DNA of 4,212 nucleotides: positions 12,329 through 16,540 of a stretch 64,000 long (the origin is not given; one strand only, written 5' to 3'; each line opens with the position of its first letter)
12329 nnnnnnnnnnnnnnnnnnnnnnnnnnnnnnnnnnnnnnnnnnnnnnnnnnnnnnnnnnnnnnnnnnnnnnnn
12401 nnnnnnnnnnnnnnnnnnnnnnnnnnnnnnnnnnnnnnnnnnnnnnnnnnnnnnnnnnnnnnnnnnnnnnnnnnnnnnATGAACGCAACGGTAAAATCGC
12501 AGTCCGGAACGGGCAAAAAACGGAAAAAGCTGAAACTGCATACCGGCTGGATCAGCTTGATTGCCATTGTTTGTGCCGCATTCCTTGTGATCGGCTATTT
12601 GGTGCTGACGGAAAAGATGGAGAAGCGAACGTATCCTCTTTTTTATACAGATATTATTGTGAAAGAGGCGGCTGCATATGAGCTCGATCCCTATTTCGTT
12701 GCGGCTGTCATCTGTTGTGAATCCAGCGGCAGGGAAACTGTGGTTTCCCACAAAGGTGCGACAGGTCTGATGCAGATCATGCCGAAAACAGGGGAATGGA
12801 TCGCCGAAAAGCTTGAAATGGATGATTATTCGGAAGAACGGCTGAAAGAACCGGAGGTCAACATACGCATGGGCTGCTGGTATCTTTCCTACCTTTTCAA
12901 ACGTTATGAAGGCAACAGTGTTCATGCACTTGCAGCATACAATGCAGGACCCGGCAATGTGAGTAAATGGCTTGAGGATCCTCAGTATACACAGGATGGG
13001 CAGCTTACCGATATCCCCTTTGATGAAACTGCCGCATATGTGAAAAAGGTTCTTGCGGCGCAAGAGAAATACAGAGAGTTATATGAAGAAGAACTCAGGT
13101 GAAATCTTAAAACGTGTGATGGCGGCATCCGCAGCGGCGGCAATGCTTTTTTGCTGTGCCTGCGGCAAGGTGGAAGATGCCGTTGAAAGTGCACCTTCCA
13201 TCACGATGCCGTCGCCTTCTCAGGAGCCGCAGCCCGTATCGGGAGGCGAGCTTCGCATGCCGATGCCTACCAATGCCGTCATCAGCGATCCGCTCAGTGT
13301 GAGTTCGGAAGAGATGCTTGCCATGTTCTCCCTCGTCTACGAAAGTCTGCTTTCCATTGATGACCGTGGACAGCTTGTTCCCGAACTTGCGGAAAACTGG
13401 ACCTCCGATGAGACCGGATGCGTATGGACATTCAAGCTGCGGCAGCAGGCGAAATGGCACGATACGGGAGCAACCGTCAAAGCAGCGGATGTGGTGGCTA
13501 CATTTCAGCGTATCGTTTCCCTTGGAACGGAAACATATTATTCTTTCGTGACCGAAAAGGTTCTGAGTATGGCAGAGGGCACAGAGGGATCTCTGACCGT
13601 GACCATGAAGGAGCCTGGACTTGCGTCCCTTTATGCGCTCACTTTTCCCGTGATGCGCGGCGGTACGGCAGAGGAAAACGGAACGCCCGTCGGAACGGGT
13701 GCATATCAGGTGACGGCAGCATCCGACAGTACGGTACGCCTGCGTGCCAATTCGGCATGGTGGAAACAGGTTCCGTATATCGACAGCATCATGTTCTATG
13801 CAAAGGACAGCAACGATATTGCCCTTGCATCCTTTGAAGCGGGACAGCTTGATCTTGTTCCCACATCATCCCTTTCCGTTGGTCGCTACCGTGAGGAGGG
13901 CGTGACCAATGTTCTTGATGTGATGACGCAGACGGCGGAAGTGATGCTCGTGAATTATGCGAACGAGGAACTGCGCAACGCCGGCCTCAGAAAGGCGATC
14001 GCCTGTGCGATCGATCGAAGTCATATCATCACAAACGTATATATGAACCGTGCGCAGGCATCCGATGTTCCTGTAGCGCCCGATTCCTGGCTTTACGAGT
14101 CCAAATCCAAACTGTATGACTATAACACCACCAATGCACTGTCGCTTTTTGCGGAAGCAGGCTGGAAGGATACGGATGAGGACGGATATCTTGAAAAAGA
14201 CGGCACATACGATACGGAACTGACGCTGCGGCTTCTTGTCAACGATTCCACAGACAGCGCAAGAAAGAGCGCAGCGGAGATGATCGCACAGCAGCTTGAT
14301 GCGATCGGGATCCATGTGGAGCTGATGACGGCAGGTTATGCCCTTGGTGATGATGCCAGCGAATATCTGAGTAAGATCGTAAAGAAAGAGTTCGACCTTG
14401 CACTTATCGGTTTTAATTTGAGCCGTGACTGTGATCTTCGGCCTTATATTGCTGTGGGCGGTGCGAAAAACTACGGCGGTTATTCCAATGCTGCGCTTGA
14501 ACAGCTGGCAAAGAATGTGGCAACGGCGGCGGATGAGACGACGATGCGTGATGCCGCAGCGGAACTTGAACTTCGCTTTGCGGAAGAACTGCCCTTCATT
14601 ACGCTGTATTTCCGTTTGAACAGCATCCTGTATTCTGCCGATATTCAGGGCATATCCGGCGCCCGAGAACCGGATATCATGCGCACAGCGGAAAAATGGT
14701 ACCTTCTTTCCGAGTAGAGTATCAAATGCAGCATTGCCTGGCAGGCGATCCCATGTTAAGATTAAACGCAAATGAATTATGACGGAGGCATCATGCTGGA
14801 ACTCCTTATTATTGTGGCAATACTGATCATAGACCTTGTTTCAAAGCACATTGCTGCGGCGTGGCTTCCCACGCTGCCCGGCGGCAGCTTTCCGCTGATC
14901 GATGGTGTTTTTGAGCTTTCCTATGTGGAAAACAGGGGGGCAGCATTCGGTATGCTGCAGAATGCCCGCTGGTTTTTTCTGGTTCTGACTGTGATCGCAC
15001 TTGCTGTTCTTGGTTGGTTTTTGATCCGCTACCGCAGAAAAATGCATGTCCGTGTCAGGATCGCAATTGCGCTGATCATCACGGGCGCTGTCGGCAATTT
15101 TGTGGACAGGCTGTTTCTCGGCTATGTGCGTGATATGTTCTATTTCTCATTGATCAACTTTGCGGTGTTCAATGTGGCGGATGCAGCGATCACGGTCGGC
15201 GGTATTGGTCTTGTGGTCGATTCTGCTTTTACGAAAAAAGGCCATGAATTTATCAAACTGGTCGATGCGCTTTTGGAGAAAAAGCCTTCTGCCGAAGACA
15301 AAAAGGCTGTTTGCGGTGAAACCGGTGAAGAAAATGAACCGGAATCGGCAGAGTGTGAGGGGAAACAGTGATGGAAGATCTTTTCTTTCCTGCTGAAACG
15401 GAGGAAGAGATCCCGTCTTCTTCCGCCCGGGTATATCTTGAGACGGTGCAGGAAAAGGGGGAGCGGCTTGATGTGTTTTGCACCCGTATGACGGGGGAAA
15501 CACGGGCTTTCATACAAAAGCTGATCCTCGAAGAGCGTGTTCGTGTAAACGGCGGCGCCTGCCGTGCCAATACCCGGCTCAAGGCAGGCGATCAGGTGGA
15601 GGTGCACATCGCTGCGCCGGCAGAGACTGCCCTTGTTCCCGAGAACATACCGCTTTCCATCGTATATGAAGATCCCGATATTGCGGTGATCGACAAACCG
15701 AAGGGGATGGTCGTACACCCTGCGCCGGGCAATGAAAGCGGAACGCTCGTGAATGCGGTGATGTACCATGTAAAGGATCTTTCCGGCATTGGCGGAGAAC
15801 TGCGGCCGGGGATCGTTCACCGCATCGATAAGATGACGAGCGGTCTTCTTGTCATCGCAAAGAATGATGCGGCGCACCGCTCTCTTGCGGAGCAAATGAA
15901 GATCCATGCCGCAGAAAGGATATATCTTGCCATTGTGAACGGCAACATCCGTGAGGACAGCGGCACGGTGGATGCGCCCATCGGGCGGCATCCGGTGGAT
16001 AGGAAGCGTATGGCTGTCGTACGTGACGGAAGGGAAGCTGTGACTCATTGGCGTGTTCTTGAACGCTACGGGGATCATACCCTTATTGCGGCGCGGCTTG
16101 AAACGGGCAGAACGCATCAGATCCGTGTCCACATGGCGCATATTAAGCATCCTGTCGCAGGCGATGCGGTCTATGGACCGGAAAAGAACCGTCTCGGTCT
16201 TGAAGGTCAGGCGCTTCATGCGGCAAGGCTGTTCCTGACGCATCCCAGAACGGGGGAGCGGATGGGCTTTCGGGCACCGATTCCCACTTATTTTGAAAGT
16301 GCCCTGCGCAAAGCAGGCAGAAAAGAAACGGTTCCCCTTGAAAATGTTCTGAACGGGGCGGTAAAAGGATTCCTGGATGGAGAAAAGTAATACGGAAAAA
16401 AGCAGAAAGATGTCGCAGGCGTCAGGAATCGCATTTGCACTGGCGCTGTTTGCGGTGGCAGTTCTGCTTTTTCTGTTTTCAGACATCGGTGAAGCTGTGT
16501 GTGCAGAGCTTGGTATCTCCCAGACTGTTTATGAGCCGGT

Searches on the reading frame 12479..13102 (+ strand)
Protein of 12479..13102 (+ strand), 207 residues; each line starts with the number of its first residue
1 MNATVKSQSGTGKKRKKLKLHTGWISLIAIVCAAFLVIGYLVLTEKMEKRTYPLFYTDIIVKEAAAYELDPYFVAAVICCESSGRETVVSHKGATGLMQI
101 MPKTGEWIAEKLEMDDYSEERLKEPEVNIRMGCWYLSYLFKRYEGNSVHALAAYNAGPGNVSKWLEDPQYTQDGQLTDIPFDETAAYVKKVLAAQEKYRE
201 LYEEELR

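Call 48: search_protein_families(library=pfam, proteins=[window:12479-13102:+], max_evalue=0.00001)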
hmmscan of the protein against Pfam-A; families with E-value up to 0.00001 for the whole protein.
window:12479-13102:+ (207 aa): 1 family
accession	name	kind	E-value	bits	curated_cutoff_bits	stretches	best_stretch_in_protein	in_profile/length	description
PF01464.25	SLT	-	4.9e-30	103.9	21.3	1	60-169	3-109/117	Transglycosylase SLT domain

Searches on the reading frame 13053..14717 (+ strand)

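Call 48: search_protein_families(library=pfam, proteins=[window:13053-14717:+], max_evalue=0.00001)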
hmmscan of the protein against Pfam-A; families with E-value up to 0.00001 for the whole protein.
window:13053-14717:+ (554 aa): 1 family
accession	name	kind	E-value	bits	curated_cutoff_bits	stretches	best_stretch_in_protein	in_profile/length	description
PF00496.27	SBP_bac_5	-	7e-64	216.7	32.4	1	108-455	2-347/368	Bacterial extracellular solute-binding proteins, family 5 Middle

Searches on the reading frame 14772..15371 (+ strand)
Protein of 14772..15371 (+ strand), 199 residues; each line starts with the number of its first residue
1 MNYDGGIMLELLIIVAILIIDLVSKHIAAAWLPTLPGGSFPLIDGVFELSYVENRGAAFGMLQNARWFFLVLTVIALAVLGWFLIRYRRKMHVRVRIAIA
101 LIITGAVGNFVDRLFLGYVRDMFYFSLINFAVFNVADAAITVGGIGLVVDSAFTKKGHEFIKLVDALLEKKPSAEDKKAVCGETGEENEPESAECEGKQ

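Call 48: search_protein_families(library=pfam, proteins=[window:14772-15371:+], max_evalue=0.00001)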
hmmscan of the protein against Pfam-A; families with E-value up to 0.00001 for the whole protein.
window:14772-15371:+ (199 aa): 1 family
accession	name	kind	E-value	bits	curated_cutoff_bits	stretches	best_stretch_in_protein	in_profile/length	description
PF01252.23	Peptidase_A8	-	2.7e-38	131.8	25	1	13-152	1-141/142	Signal peptidase (SPase) II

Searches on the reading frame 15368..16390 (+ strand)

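Call 49: search_protein_families(library=pfam, proteins=[window:15368-16390:+], max_evalue=0.00001)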
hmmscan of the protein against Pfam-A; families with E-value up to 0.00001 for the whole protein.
window:15368-16390:+ (340 aa): 2 families
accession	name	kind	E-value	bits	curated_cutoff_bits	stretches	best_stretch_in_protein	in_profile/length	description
PF00849.27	PseudoU_synth_2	-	2.5e-34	119.2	26.8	1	105-258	2-152/152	RNA pseudouridylate synthase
PF01479.30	S4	-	3.1e-08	33.7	22.8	1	32-77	1-48/48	S4 domain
